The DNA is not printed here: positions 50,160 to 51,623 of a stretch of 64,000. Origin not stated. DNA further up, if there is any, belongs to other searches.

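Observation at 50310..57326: PAS sensor plus PP2C phosphatase divergent from rex-hydCBA: candidate post-translational or regulatory module for an electron-bifurcating-type [FeFe] hydrogenase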

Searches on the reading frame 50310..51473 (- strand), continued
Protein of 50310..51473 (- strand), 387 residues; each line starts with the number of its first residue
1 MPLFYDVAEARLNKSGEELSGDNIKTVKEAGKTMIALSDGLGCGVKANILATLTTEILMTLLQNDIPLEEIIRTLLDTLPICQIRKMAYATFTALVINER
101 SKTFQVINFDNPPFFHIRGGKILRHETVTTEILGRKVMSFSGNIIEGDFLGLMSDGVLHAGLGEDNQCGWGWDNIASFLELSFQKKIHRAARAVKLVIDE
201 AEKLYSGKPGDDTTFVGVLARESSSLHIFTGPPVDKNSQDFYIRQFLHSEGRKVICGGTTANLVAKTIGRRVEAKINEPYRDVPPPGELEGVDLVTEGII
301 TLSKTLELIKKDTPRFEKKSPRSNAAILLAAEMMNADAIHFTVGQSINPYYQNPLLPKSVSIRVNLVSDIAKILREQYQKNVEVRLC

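Call 21: find_related_loci(query=A1, collection=genome_contigs, flank=10000)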
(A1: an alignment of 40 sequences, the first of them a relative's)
Query A1 (387 aa) in genome_contigs; peptide patterns used: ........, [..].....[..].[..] (x = any residue, [..] = any of these).
599 stretches matched a pattern (row limit reached: there are more); 568 encode a relative of the query (tblastn E <= 1e-3); the best 80 are kept; 80 distinct loci.
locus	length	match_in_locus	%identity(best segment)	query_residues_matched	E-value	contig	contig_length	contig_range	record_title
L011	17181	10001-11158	69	1-387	0e+0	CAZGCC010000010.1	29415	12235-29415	MAG TPA_asm: uncultured bacterium isolate binchicken_co113_1 genome assembly, contig: NODE_1706_length_29415_cov_4.17391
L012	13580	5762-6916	69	1-386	1e-180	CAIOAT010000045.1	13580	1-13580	MAG: Candidatus Omnitrophica bacterium isolate AM-2014-D6_bin-627 genome assembly, contig: bin-627:45/50, whole genome s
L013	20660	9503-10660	67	1-387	2e-168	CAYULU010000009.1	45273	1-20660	MAG TPA_asm: uncultured bacterium isolate SRP263991_co2_526 genome assembly, contig: NODE_645_length_45273_cov_84.046530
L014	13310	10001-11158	53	1-387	3e-132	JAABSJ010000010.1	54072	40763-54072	MAG: Oscillatoria sp. isolate S11.Bin022 Scaffold_10, whole genome shotgun sequence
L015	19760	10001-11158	52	1-387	5e-130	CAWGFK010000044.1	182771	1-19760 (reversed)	MAG: uncultured cyanobacterium isolate MFD01721.bin.1.50 genome assembly, contig: contig_48237, whole genome shotgun seq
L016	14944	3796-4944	51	4-387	3e-129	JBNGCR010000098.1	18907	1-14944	MAG: Limnospira sp. isolate E05-005 bin49.fa-98, whole genome shotgun sequence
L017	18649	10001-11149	51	4-387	1e-128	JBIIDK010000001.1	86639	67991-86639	MAG: Planktothrix sp. isolate ME2000-08-17pf_3300042335_group1_bin17 Rohwer_bin1249_scaffold_70_c1, whole genome shotgun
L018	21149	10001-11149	52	4-387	3e-128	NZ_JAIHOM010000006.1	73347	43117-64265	Spirulina subsalsa FACHB-351 NODE_63, whole genome shotgun sequence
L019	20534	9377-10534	51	1-387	3e-128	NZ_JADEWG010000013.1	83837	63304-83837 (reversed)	[Phormidium] sp. LEGE 05292 NODE_13_length_83837_cov_19.3137, whole genome shotgun sequence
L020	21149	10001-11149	52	4-387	4e-128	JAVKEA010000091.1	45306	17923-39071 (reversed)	MAG: Coleofasciculus sp. E2-BRE-01 k141_13970, whole genome shotgun sequence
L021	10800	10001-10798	72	1-266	6e-128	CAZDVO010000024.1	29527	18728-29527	MAG TPA_asm: uncultured bacterium isolate binchicken_co117_427 genome assembly, contig: NODE_3032_length_29527_cov_8.521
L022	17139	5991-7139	52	4-387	6e-128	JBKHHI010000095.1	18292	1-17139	MAG: Coleofasciculus sp. isolate D1M07_1 NODE_1581_length_18292_cov_18.177441, whole genome shotgun sequence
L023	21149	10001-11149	51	4-387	1e-127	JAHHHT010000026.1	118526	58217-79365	MAG: Oscillatoria princeps RMCB-10 scaffold_7_c3, whole genome shotgun sequence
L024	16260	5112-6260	52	4-387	8e-128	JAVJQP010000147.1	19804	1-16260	MAG: Coleofasciculus sp. D1-CHI-01 k141_2960, whole genome shotgun sequence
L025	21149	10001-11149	52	4-387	7e-128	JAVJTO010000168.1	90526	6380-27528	MAG: Coleofasciculus sp. B1-GNL1-01 k141_48539, whole genome shotgun sequence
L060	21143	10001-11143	50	3-386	7e-122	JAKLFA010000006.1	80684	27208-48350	MAG: Candidatus Omnitrophota bacterium isolate RA.bin146 RA.bin146_6, whole genome shotgun sequence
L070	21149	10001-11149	50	4-387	1e-118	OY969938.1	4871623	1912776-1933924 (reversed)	MAG: uncultured Chloroflexia bacterium isolate MFD02416.bin.c.1 genome assembly, chromosome: 1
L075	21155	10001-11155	47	3-387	1e-116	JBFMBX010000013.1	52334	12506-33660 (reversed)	MAG: Chloroflexota bacterium isolate MAG175 MAG175_13, whole genome shotgun sequence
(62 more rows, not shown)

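Call 33: predict_structure(alignment_id=A1)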
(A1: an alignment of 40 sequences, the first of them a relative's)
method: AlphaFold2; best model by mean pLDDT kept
length: 387 residues; sequences in the alignment: 40
mean_pLDDT: 83.2   pTM: 0.79
mean pLDDT of the five models: 83.2, 82.1, 81.0, 80.1, 79.6
residues with pLDDT >= 90: 139; 70-90: 192; 50-70: 43; < 50: 13
segments of 3 or more residues with pLDDT < 50: 165-167, 314-322
pLDDT, mean of each block of 10 residues (from residue 1): 89 83 89 90 78 89 82 77 62 92 90 89 89 84 95 90 60 92 88 94 86 94 92 86 92 89 86 62 71 85 88 53 75 90 74 55 88 89 91
secondary structure, 60 per line:
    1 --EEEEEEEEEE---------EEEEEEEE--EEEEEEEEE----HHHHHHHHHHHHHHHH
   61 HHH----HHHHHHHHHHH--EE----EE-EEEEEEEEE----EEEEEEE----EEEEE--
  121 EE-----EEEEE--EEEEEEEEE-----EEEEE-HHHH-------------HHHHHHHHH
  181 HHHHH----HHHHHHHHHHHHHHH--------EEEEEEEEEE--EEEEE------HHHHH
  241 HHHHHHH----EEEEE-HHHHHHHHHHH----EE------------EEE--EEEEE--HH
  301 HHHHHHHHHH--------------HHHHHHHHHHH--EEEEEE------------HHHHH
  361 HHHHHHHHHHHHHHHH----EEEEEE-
elements in order: E3-12 E22-29 E32-40 H45-63 H68-78 E90-98 E103-109 E114-118 E128-132 E135-143 E149-153 H155-158 H172-185 H190-204 E213-222 E225-229 H236-247 E252-256 H258-268 E287-289 E292-296 H299-310 H325-335 E338-343 H356-376 E381-386

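Call 37: fold_search(model_id=the predicted structure, library=pdb)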
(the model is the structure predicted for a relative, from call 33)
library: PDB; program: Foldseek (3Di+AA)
matches with E <= 10: 1030; with E <= 0.001: 151
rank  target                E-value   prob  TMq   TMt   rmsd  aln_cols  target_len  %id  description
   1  3pu9_A                1.8e-16  1.00  0.48  0.76   3.7       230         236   23  Crystal structure of serine/threonine phosphatase Sphaerobacter thermophilus DSM 20745 (released 2010-12-22)
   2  5mqh                  1.6e-15  1.00  0.45  0.71   4.1       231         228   22  Structure of the Phosphatase Domain of the Cell Fate Determinant SpoIIE from Bacillus subtilis in a crystal form without (released 2017-05-31)
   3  5ucg_E                1.8e-14  1.00  0.49  0.56   3.1       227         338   22  Structure of the PP2C Phosphatase Domain and a Fragment of the Regulatory Domain of the Cell Fate Determinant SpoIIE f (released 2017-05-31)
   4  5ucg_A                5.6e-14  1.00  0.49  0.55   3.0       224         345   22  Structure of the PP2C Phosphatase Domain and a Fragment of the Regulatory Domain of the Cell Fate Determinant SpoIIE f (released 2017-05-31)
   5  5ucg_B                7.6e-14  1.00  0.48  0.54   3.1       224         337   22  Structure of the PP2C Phosphatase Domain and a Fragment of the Regulatory Domain of the Cell Fate Determinant SpoIIE f (released 2017-05-31)
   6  5ucg_D                8.6e-14  1.00  0.49  0.57   3.2       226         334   22  Structure of the PP2C Phosphatase Domain and a Fragment of the Regulatory Domain of the Cell Fate Determinant SpoIIE f (released 2017-05-31)
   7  5ucg_C                3.3e-13  1.00  0.46  0.53   3.4       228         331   21  Structure of the PP2C Phosphatase Domain and a Fragment of the Regulatory Domain of the Cell Fate Determinant SpoIIE f (released 2017-05-31)
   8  3w40_A                1.3e-12  1.00  0.41  0.75   4.2       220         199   19  Crystal structure of RsbX in complex with magnesium in space group P1 (released 2014-01-22)
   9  3zt9                  3.3e-12  1.00  0.41  0.77   4.7       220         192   18  The bacterial stressosome: a modular system that has been adapted to control secondary messenger signaling (released 2012-02-22)
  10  3ke6_B                8.2e-12  1.00  0.45  0.49   7.9       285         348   18  The crystal structure of the RsbU and RsbW domains of Rv1364c from Mycobacterium tuberculosis (released 2010-11-10)
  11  3ke6_A                1.9e-11  1.00  0.44  0.47   6.0       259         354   16  The crystal structure of the RsbU and RsbW domains of Rv1364c from Mycobacterium tuberculosis (released 2010-11-10)
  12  6jkv_B                1.1e-10  1.00  0.39  0.62   5.1       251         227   14  PppA, a key regulatory component of T6SS in Pseudomonas aeruginosa (released 2019-06-26)
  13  2j86_B                1.4e-10  1.00  0.38  0.60   6.3       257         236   16  Structural analysis of the PP2C Family Phosphatase tPphA of Thermosynechococcus elongatus (released 2007-11-06)
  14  5d2u                  1.7e-10  1.00  0.37  0.56   6.8       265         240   17  Crystal structure of tPphA Variant - H39A (released 2016-05-04)
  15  2cm1                  2.3e-10  1.00  0.37  0.58   6.3       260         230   15  Crystal structure of the catalytic domain of serine threonine protein phosphatase PstP in complex with 2 Manganese ions. (released 2007-06-12)
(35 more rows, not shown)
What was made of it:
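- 50811..51473 (-): PP2C (SpoIIE/RsbU-type) Ser/Thr phosphatase domain, residues 1-221 of the 387-aa protein. The AF2 model has pLDDT 83, and Foldseek matches 3pu9, 5mqh and 5ucg at E 1e-16 to 1e-14 (calls 33, 37).
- On PP2C / SpoIIE-RsbU phosphatase family (PF07228): Foldseek matches 3pu9, 5mqh and 5ucg at E 1e-16 to 1e-14 (call 37).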

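Call 42: search_protein_families(library=pfam, proteins=[L003:7180-7458:+, L003:7458-7961:+], max_evalue=10)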
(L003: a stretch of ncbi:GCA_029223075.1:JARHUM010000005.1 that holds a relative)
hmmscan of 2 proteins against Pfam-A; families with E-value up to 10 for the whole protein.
L003:7180-7458:+ (92 aa): 2 families
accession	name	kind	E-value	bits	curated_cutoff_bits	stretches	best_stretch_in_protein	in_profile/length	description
PF01257.25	2Fe-2S_thioredx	-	0.0002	21.7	24.8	1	3-73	65-139/145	Thioredoxin-like [2Fe-2S] ferredoxin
PF07845.16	DUF1636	-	0.044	14.6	31.6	1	21-61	24-64/117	Protein of unknown function (DUF1636)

L003:7458-7961:+ (167 aa): 5 families
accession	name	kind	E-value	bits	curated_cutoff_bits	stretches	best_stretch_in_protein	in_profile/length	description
PF13426.13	PAS_9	-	1.5e-07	32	27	1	22-109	4-102/103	PAS domain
PF00989.32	PAS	-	0.0099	16.3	22.6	1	19-68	11-66/113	PAS fold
PF08448.16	PAS_4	-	0.03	15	23.1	1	18-61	4-47/110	PAS fold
PF13188.13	PAS_8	-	0.037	14.4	21.8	1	19-59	11-51/65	PAS domain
PF14721.12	AIF_C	-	0.089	13.7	25.9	1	71-117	80-126/130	Apoptosis-inducing factor, mitochondrion-associated, C-term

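Call 80: search_protein_families(library=pfam, proteins=[L070:2711-3577:+, L070:3715-4704:+, L070:4451-5662:+, L070:5659-6495:+, L070:6822-7334:+, L070:7327-8970:+, L070:11337-12302:-, L070:12755-13966:-, L070:13966-15093:-, L070:15090-17774:-], max_evalue=0.00001)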
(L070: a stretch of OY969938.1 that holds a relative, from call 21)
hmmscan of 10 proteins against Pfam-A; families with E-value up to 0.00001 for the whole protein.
L070:2711-3577:+ (288 aa): 3 families
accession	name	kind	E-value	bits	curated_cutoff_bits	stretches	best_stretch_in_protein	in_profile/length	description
PF12697.13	Abhydrolase_6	-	1.7e-12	48.9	26.3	1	33-278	1-216/217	Alpha/beta hydrolase family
PF00561.26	Abhydrolase_1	-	8.2e-11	42.5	25.8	1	32-153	1-123/245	alpha/beta hydrolase fold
PF12146.15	Hydrolase_4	-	8.2e-08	32.3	27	1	48-154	23-134/239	Serine aminopeptidase, S33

L070:3715-4704:+ (329 aa): 3 families
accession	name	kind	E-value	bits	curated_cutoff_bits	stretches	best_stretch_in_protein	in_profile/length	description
PF00005.33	ABC_tran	-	1.3e-29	103.9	25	1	29-172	2-137/137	ABC transporter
PF13304.12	AAA_21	-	3.7e-13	50.7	27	1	141-201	235-298/304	AAA domain, putative AbiEii toxin, Type IV TA system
PF13732.12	DrrA1-3_C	-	1.6e-09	38.8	27.4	1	225-316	1-81/81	ATP-binding protein DrrA1-3-like, C-terminal domain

L070:4451-5662:+ (403 aa): 0 families

L070:5659-6495:+ (278 aa): 1 family
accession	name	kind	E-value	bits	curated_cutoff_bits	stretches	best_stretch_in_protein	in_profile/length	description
PF00571.33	CBS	-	3.4e-66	219.8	24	4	6-59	1-55/57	CBS domain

L070:6822-7334:+ (170 aa): 1 family
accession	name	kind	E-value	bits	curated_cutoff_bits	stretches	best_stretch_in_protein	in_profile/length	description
PF01257.25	2Fe-2S_thioredx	-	3.3e-43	147.4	24.8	1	28-165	6-143/145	Thioredoxin-like [2Fe-2S] ferredoxin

L070:7327-8970:+ (547 aa): 4 families
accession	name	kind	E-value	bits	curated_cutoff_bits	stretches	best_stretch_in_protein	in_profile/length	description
PF01512.22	Complex1_51K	-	6.7e-49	166.1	31.2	1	162-334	1-150/150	Nuo51 FMN-binding domain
PF10589.14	NADH_4Fe-4S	-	2.6e-31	107.8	23.5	1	445-527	2-84/85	NADH-ubiquinone oxidoreductase-F iron-sulfur binding region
PF01257.25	2Fe-2S_thioredx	-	3.4e-10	40.4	24.8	1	16-98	60-144/145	Thioredoxin-like [2Fe-2S] ferredoxin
PF10531.15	SLBB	-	6.9e-06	26.2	27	0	356-404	1-52/55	SLBB domain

L070:11337-12302:- (321 aa): 1 family
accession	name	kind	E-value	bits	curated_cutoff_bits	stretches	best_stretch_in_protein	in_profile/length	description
PF03747.19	ADP_ribosyl_GH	-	2.9e-70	237.6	26.2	1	12-273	2-286/287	ADP-ribosylglycohydrolase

L070:12755-13966:- (403 aa): 5 families
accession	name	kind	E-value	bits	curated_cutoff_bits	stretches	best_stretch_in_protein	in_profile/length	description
PF00534.26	Glycos_transf_1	-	2e-18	67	26.4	1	240-376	33-171/172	Glycosyl transferases group 1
PF13692.12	Glyco_trans_1_4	-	4.5e-17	63.1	27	1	240-361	20-140/142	Glycosyl transferases group 1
PF13579.12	Glyco_trans_4_4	-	4.9e-11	43.6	29.7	1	12-193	5-156/158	Glycosyl transferase 4-like domain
PF13524.12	Glyco_trans_1_2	-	1.3e-09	38.6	25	1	270-380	24-131/144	Glycosyl transferase-like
PF13477.12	Glyco_trans_4_2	-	2e-07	31.7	23.4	0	91-170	57-138/139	Glycosyl transferase 4-like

L070:13966-15093:- (375 aa): 4 families
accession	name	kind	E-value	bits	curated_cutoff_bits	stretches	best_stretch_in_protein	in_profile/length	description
PF00534.26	Glycos_transf_1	-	2.5e-25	89.4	26.4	1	190-344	10-171/172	Glycosyl transferases group 1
PF13692.12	Glyco_trans_1_4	-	4.6e-23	82.5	27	1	197-331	3-142/142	Glycosyl transferases group 1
PF13579.12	Glyco_trans_4_4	-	1.4e-09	38.9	29.7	1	53-174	39-157/158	Glycosyl transferase 4-like domain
PF13439.12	Glyco_transf_4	-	2.8e-06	27.9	28.5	1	53-177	38-167/170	Glycosyltransferase Family 4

L070:15090-17774:- (894 aa): 6 families
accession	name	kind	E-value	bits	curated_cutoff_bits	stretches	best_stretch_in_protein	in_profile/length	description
PF13476.12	AAA_23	-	3e-23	84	27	1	38-259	1-196/201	AAA domain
PF02463.25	SMC_N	-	4.4e-16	59.4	40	1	38-887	4-218/220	RecF/RecN/SMC N terminal domain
PF13175.12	AAA_15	-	1.2e-08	35.4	32.1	1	39-407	6-259/374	AAA ATPase domain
PF13558.12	SbcC_Walker_B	-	3.4e-08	34.1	27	1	790-852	19-89/90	SbcC/RAD50-like, Walker B motif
PF13555.12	AAA_29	-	8.6e-07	29.1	27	1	53-87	17-51/61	P-loop containing region of AAA domain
PF04423.19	Rad50_zn_hook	-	1.7e-06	28.2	24.3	1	445-486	4-44/52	Rad50 zinc hook motif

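Call 81: search_protein_families(library=pfam, proteins=[L075:703-1848:+, L075:2267-2986:+, L075:2983-3534:+, L075:3474-5177:+, L075:5146-5805:+, L075:6005-6910:+, L075:7466-9127:+, L075:11761-13647:+, L075:13708-14424:-, L075:14790-16136:+], max_evalue=0.00001)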
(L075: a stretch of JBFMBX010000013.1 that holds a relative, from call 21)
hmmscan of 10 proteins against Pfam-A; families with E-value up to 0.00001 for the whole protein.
L075:703-1848:+ (381 aa): 1 family
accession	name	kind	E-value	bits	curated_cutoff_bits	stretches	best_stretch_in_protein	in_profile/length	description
PF02517.21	Rce1-like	-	6.9e-15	55.5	22.4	1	192-292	5-93/93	Type II CAAX prenyl endopeptidase Rce1-like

L075:2267-2986:+ (239 aa): 3 families
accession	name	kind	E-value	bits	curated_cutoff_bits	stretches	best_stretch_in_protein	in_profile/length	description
PF01596.23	Methyltransf_3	-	2.8e-43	148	22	1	40-222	10-193/204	O-methyltransferase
PF13578.12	Methyltransf_24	-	7.1e-16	59.4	26.3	1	79-184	1-105/105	Methyltransferase domain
PF01135.25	PCMT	-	7.3e-08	32.9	20.3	1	62-180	62-171/210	Protein-L-isoaspartate(D-aspartate) O-methyltransferase (PCMT)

L075:2983-3534:+ (183 aa): 1 family
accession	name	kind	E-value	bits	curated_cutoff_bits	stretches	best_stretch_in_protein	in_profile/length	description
PF00293.34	NUDIX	-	5.2e-15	56.1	21.1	1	31-151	3-122/134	NUDIX domain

L075:3474-5177:+ (567 aa): 6 families
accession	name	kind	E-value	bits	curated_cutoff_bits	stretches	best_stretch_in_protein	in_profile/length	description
PF13185.12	GAF_2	-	6.4e-20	72.2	28.6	2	223-346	3-136/136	GAF domain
PF07730.19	HisKA_3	-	8.5e-17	61.9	24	1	362-430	1-68/68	Histidine kinase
PF01590.32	GAF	-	3.6e-15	57.1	22.4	1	224-345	2-133/133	GAF domain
PF02518.31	HATPase_c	-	3.5e-13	50.4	26.4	1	469-556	3-107/111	Histidine kinase-, DNA gyrase B-, and HSP90-like ATPase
PF13492.12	GAF_3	-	1.4e-12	48.5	27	1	224-347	2-129/129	GAF domain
PF13581.12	HATPase_c_2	-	8.1e-06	26.3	27.4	0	469-533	29-109/127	Histidine kinase-like ATPase domain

L075:5146-5805:+ (219 aa): 4 families
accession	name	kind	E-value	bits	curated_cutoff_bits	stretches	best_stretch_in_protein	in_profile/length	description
PF00072.30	Response_reg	-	1.3e-31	109.4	30.2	1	6-118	1-111/111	Response regulator receiver domain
PF00196.25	GerE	-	1.8e-21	75.9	23.5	1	149-205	1-57/57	Bacterial regulatory proteins, luxR family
PF08281.18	Sigma70_r4_2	-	2.5e-08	33.9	25.7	1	151-193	11-54/54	Sigma-70, region 4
PF04545.22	Sigma70_r4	-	2.1e-06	27.6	24.1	1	151-194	5-49/50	Sigma-70, region 4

L075:6005-6910:+ (301 aa): 1 family
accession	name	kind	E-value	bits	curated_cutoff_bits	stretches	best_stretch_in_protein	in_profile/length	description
PF00571.33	CBS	-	2.3e-61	204.3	24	4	244-296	4-56/57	CBS domain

L075:7466-9127:+ (553 aa): 4 families
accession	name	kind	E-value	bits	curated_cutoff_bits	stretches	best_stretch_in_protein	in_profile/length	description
PF01512.22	Complex1_51K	-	2.4e-49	167.5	31.2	1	166-337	1-149/150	Nuo51 FMN-binding domain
PF10589.14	NADH_4Fe-4S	-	1.4e-33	115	23.5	1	449-530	2-83/85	NADH-ubiquinone oxidoreductase-F iron-sulfur binding region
PF01257.25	2Fe-2S_thioredx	-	1.4e-09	38.4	24.8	1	24-101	65-144/145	Thioredoxin-like [2Fe-2S] ferredoxin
PF10531.15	SLBB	-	5.1e-06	26.7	27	0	360-409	1-53/55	SLBB domain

L075:11761-13647:+ (628 aa): 2 families
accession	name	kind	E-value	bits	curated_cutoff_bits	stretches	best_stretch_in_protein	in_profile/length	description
PF00012.26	HSP70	-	1.2e-268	892.8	20.6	1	4-595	1-595/599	Hsp70 protein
PF06723.19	MreB_Mbl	-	1.9e-18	66.8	27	1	134-371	92-316/327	MreB/Mbl protein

L075:13708-14424:- (238 aa): 1 family
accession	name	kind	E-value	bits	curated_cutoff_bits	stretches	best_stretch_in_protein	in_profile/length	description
PF00696.33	AA_kinase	-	1.2e-33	117.2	24.9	1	8-216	2-234/234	Amino acid kinase family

L075:14790-16136:+ (448 aa): 0 families
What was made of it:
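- Chloroflexota operons carry only CBS-HoxE-HoxF-Fdx-PAS-PP2C, with no catalytic subunit within 10 kb (calls 80, 81).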

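Call 84: find_homologous_proteins(query=L060:8568-9467:+)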
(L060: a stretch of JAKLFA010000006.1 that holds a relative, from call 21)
Query L060:8568-9467:+ (300 aa): 638 proteins with E <= 0.001 among 3798 candidates; the best 120 are listed.
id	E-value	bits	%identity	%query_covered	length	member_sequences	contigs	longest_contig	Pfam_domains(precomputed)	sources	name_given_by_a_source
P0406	9.3e-196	667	100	100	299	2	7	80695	PF02629.26,PF06971.20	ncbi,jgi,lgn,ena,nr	ncbi:MAG TPA: redox-sensing transcriptional repressor Rex [Candidatus Omnitrophota bacterium]|jgi:re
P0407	1.2e-153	529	77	99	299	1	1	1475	PF02629.26,PF06971.20,PF01408.29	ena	-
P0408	1.2e-135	470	69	99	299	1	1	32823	PF02629.26,PF06971.20,PF01257.26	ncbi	-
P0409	1.5e-100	355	53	99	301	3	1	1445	PF02629.26,PF06971.20,PF01257.26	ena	-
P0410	2.6e-97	344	48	100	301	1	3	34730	PF02629.26,PF06971.20,PF01257.26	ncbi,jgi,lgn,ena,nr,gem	ncbi:MAG: redox-sensing transcriptional repressor Rex [Candidatus Omnitrophica bacterium]|nr:redox-s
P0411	2.2e-96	341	49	100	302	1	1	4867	PF02629.26,PF06971.20,PF01257.26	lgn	-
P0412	3.3e-91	324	49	99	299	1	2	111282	PF02629.26,PF06971.20,PF01257.26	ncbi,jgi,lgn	jgi:redox-sensing transcriptional repressor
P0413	3.0e-56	209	46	68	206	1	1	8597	PF02629.26,PF06971.20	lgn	-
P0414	5.1e-54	202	48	68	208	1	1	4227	PF02629.26,PF06971.20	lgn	-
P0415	5.2e-54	202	45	68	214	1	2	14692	PF02629.26,PF06971.20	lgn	-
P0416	6.8e-54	201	46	68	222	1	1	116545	PF02629.26,PF06971.20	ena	-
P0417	8.7e-54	201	46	68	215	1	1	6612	PF02629.26,PF06971.20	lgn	-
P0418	9.8e-54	201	48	67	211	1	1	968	PF02629.26,PF06971.20,PF01408.29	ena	-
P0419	3.0e-53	199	46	68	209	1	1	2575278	PF02629.26,PF06971.20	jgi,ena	jgi:redox-sensing transcriptional repressor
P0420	1.3e-52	197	47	67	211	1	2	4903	PF02629.26,PF06971.20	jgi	-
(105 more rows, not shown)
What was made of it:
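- The Rex fusion points the same way (call 84).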

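Call 85: find_encoding_contigs(protein=P0412, flank=8000, max_places=1)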
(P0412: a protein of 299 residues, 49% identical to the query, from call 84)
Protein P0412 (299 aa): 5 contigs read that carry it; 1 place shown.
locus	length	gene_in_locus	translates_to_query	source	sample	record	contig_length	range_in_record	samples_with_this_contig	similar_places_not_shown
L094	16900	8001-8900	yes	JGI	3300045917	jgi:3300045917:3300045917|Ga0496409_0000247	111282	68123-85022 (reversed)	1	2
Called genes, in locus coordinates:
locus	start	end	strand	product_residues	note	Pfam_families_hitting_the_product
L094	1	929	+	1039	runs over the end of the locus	PF00873:ACR_tran, PF02355:SecD_SecF_C (faint)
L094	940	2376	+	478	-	-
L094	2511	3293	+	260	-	PF01149:Fapy_DNA_glyco, PF06831:H2TH, PF06827:zf-FPG_IleRS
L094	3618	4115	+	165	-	PF01257:2Fe-2S_thioredx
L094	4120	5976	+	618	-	PF01257:2Fe-2S_thioredx (weak), PF01512:Complex1_51K, PF10531:SLBB (weak), PF10589:NADH_4Fe-4S, PF12837:Fer4_6 (weak), PF12838:Fer4_7 (weak), PF13187:Fer4_9 (weak), PF13237:Fer4_10, +2 more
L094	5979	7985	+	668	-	PF13510:Fer2_4, PF10588:NADH-G_4Fe-4S_3, PF13183:Fer4_8 (weak), PF22117:Fer4_Nqo3, PF12838:Fer4_7, PF02906:Fe_hyd_lg_C, PF02256:Fe_hyd_SSU, PF01257:2Fe-2S_thioredx, +4 more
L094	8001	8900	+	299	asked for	PF06971:Put_DNA-bind_N, PF02629:CoA_binding, PF01257:2Fe-2S_thioredx (weak)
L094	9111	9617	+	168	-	PF08448:PAS_4 (weak), PF13426:PAS_9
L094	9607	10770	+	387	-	PF07228:SpoIIE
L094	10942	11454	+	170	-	PF03358:FMN_red (weak), PF12682:Flavodoxin_4, PF12724:Flavodoxin_5 (faint)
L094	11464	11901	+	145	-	PF03013:Pyr_excise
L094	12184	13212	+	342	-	PF13439:Glyco_transf_4, PF13579:Glyco_trans_4_4 (weak), PF00534:Glycos_transf_1, PF13692:Glyco_trans_1_4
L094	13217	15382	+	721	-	PF14742:GDE_N_bis, PF06202:GDE_C, PF22422:MGH1-like_GH, PF17389:Bac_rhamnosid6H (faint)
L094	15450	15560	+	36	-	-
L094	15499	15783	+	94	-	-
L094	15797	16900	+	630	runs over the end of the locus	PF04055:Radical_SAM, PF07883:Cupin_2 (faint)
